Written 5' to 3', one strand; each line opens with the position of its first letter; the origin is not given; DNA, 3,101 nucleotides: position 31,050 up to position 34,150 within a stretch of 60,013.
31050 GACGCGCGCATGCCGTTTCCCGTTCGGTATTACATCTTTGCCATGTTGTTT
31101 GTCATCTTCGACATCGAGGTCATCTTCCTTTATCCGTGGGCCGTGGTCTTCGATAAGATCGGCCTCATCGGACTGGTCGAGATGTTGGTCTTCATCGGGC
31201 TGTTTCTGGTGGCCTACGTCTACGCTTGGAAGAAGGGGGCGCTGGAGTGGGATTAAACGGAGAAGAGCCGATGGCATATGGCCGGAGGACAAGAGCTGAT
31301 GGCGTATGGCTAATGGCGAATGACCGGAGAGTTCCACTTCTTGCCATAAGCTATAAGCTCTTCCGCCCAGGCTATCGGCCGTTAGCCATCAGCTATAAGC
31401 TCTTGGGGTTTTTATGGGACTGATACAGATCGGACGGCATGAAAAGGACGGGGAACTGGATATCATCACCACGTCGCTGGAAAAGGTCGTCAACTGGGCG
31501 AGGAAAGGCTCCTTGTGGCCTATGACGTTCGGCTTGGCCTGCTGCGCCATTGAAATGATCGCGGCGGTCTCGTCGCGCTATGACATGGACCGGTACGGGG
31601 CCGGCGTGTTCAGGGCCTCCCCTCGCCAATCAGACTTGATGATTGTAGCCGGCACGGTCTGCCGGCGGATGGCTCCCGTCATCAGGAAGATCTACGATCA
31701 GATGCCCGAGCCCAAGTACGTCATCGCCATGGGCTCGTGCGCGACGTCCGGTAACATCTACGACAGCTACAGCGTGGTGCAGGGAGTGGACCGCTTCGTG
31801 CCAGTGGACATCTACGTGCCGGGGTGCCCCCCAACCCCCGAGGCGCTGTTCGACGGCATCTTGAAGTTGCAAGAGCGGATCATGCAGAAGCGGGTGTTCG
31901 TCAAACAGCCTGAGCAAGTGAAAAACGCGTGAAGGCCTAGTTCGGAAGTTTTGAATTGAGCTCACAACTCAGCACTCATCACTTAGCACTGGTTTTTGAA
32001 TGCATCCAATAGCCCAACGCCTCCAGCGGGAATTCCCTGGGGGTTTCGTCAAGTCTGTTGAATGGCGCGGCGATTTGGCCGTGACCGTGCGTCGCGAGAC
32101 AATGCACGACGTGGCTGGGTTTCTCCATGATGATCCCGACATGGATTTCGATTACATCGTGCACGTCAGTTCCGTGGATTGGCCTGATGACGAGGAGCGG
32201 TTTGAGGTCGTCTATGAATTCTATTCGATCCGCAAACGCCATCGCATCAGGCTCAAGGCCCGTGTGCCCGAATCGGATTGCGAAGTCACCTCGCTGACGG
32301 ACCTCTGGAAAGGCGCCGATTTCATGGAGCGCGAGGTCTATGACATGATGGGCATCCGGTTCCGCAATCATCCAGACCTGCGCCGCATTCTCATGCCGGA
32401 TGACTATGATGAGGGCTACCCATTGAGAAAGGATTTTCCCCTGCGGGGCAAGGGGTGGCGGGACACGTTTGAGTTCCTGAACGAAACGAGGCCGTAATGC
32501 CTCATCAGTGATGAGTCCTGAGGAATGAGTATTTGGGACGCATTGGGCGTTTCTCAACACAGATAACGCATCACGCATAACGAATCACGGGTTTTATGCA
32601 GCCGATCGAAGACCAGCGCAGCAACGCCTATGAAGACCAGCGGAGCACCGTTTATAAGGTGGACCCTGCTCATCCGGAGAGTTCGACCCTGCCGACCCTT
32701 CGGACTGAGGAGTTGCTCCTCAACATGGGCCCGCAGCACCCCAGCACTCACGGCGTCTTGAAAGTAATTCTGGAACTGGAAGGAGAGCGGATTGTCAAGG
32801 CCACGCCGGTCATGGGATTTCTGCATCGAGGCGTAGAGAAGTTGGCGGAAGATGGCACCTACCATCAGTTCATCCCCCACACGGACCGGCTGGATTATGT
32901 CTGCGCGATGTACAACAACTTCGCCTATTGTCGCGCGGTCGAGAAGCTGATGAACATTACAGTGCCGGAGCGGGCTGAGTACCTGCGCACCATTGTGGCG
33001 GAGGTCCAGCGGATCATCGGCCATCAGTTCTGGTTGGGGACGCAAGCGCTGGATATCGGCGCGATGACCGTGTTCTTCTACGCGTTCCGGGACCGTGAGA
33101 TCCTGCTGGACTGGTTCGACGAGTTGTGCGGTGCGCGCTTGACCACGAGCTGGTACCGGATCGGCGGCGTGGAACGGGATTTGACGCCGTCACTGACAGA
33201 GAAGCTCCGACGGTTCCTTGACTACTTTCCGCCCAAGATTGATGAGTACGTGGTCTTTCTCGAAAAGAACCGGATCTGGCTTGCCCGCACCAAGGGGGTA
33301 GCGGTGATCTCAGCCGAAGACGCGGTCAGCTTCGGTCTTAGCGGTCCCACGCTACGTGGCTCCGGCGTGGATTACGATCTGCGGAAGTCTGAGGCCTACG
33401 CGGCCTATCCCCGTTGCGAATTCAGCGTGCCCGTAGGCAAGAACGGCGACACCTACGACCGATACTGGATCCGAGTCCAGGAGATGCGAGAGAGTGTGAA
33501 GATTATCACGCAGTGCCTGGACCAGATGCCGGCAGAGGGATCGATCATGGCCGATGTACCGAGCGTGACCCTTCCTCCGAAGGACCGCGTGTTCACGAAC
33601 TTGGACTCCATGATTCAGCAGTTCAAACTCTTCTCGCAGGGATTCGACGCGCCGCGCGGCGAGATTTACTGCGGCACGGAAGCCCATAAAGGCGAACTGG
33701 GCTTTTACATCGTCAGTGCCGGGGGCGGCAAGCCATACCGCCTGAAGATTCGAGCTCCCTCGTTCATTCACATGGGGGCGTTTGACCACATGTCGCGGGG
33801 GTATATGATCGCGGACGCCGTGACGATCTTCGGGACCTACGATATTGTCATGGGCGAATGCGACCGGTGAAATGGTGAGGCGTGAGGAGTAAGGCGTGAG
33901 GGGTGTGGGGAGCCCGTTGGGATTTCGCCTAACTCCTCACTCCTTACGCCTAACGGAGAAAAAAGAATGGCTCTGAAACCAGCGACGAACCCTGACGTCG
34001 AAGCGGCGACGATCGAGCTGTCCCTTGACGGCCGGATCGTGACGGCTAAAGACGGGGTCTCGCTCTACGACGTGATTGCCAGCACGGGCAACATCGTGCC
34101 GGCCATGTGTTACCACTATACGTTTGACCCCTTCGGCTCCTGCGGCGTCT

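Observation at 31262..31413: The nuoA-nuoB spacer is built entirely from 7-nt-phased units forming nested inverted repeats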

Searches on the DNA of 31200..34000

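Call 47: search_rna_families(source=window, start=31200, end=34000, threshold=evalue, max_evalue=1)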
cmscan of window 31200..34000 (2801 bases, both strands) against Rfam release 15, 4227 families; matches with E-value up to 1: 0.
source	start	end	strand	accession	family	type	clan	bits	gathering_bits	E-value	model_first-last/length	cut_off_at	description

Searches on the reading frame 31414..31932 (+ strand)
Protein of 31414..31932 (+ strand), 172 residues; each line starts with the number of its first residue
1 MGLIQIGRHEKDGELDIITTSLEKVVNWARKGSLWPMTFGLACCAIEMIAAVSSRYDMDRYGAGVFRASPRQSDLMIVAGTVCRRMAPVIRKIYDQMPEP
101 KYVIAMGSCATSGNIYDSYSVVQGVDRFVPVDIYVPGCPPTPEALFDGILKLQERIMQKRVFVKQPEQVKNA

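Call 10: find_encoding_contigs(protein=window:31414-31932:+, flank=10000, max_places=10)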
Protein window:31414-31932:+ (172 aa): 23 contigs read that carry it; 10 places shown.
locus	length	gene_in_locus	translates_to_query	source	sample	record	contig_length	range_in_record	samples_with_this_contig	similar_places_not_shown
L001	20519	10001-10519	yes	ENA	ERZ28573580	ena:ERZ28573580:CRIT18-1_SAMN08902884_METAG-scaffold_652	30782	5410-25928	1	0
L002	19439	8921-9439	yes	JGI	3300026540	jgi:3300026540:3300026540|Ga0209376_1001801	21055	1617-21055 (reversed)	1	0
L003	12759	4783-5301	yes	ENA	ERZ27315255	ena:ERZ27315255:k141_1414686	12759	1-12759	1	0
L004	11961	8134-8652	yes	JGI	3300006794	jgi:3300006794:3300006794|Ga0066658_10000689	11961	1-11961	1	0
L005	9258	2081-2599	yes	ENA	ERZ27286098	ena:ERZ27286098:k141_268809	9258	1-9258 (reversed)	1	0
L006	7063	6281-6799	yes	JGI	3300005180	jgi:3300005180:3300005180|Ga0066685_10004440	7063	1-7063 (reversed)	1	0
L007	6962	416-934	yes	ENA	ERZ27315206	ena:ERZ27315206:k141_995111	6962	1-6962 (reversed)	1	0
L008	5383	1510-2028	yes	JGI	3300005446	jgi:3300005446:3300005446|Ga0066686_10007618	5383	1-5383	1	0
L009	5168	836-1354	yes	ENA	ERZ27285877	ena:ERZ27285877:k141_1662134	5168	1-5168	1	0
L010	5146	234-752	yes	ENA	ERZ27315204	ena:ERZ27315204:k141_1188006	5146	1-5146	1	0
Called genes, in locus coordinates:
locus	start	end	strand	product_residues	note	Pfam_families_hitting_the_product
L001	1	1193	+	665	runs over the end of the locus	PF00982:Glyco_transf_20, PF10543:ORF6N, PF02358:Trehalose_PPase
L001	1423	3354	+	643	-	PF02922:CBM_48, PF00128:Alpha-amylase, PF02806:Alpha-amylase_C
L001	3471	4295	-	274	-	PF08282:Hydrolase_3 (faint)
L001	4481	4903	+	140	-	-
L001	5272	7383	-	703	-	-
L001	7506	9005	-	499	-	PF00691:OmpA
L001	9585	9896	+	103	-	PF00507:Oxidored_q4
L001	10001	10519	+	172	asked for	PF01058:Oxidored_q6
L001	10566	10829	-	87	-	-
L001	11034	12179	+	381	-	PF00346:Complex1_49kDa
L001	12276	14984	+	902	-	PF13510:Fer2_4, PF10588:NADH-G_4Fe-4S_3, PF12838:Fer4_7 (weak), PF14697:Fer4_21 (weak), PF22117:Fer4_Nqo3, PF04879:Molybdop_Fe4S4, PF00384:Molybdopterin, PF01568:Molydop_binding, +2 more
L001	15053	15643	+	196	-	PF13183:Fer4_8 (faint), PF13534:Fer4_17 (faint), PF13484:Fer4_16 (faint), PF14697:Fer4_21 (faint), PF13237:Fer4_10 (weak), PF12838:Fer4_7, PF13187:Fer4_9 (weak), PF00037:Fer4, +2 more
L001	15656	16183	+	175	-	PF00499:Oxidored_q3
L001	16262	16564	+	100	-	PF00420:Oxidored_q2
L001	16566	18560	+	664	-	PF00662:Proton_antipo_N, PF00361:Proton_antipo_M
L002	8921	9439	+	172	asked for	PF01058:Oxidored_q6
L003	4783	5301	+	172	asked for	PF01058:Oxidored_q6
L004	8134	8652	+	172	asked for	PF01058:Oxidored_q6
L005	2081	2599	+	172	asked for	PF01058:Oxidored_q6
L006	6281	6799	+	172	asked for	PF01058:Oxidored_q6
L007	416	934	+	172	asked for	PF01058:Oxidored_q6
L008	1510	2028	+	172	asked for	PF01058:Oxidored_q6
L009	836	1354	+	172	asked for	PF01058:Oxidored_q6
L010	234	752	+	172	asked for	PF01058:Oxidored_q6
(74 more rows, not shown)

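Call 20: find_related_loci(query=window:31414-31932:+, collection=genome_contigs, flank=10000)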
Query window:31414-31932:+ (172 aa) in genome_contigs; peptide patterns used: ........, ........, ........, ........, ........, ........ (x = any residue, [..] = any of these).
600 stretches matched a pattern (row limit reached: there are more); 597 encode a relative of the query (tblastn E <= 1e-3); the best 80 are kept; 80 distinct loci.
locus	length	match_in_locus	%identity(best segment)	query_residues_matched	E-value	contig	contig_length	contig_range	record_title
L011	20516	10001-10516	95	1-172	2e-110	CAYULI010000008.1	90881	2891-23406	MAG TPA_asm: uncultured Nitrospira sp. isolate binchicken_co274_492 genome assembly, contig: NODE_624_length_90881_cov_7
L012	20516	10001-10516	94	1-172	2e-110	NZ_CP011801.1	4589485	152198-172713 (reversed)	Nitrospira moscoviensis strain NSP M-1 chromosome, complete genome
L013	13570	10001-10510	94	1-170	5e-110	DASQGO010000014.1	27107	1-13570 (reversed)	MAG TPA_asm: Nitrospiraceae bacterium isolate SMAG_U11808 k141_732950, whole genome shotgun sequence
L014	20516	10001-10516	94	1-172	5e-110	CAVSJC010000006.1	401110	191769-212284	MAG: uncultured Nitrospiraceae bacterium isolate MFD02360.bin.2.39 genome assembly, contig: contig_1235, whole genome sh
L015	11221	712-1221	93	1-170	1e-108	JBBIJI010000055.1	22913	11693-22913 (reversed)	MAG: Nitrospiraceae bacterium isolate MTF170219_bin_159 NODE_820_length_22913_cov_23.946058, whole genome shotgun sequen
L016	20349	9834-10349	92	1-172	2e-108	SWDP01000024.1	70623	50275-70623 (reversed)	MAG: Nitrospira sp. isolate RSF6 Nitrospira_sp_RSF6_40, whole genome shotgun sequence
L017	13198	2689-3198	93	1-170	3e-107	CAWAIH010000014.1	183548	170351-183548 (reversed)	MAG: uncultured Nitrospiraceae bacterium isolate MFD02134.bin.2.198 genome assembly, contig: contig_33726, whole genome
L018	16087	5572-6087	92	1-172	4e-107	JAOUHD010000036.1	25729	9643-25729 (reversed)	MAG: Nitrospira sp. isolate 4_1_May_SF_Bin53 4_1_May_SF_Bin53_scaffold_655_c1, whole genome shotgun sequence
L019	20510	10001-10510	93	1-170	3e-107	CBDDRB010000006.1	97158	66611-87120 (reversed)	uncultured bacterium isolate s7_161 genome assembly, contig: s7_161.fak141_1835329, whole genome shotgun sequence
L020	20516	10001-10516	91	1-172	6e-107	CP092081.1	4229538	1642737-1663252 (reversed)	MAG: Nitrospira sp. isolate UBC2 chromosome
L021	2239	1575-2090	91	1-172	5e-112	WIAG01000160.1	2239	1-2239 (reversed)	MAG: Nitrospira sp. CR1.2 NODE_24987_length_2239_cov_30.7836, whole genome shotgun sequence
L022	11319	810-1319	92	1-170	9e-107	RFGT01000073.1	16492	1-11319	MAG: Nitrospirae bacterium isolate J031 k99_382413, whole genome shotgun sequence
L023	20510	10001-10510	93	1-170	3e-106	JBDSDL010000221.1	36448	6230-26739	MAG: Nitrospiraceae bacterium isolate cluster1_bin.180 k127_4873620, whole genome shotgun sequence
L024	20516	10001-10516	91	1-172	2e-106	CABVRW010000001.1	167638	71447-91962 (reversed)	MAG: uncultured Nitrospira sp. isolate Nitrospira sp. RBC048 genome assembly, contig: MAG048_1, whole genome shotgun seq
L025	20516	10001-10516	91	1-172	3e-106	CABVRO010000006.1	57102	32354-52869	MAG: uncultured Nitrospira sp. isolate Nitrospira sp. RBC085 genome assembly, contig: MAG085_6, whole genome shotgun seq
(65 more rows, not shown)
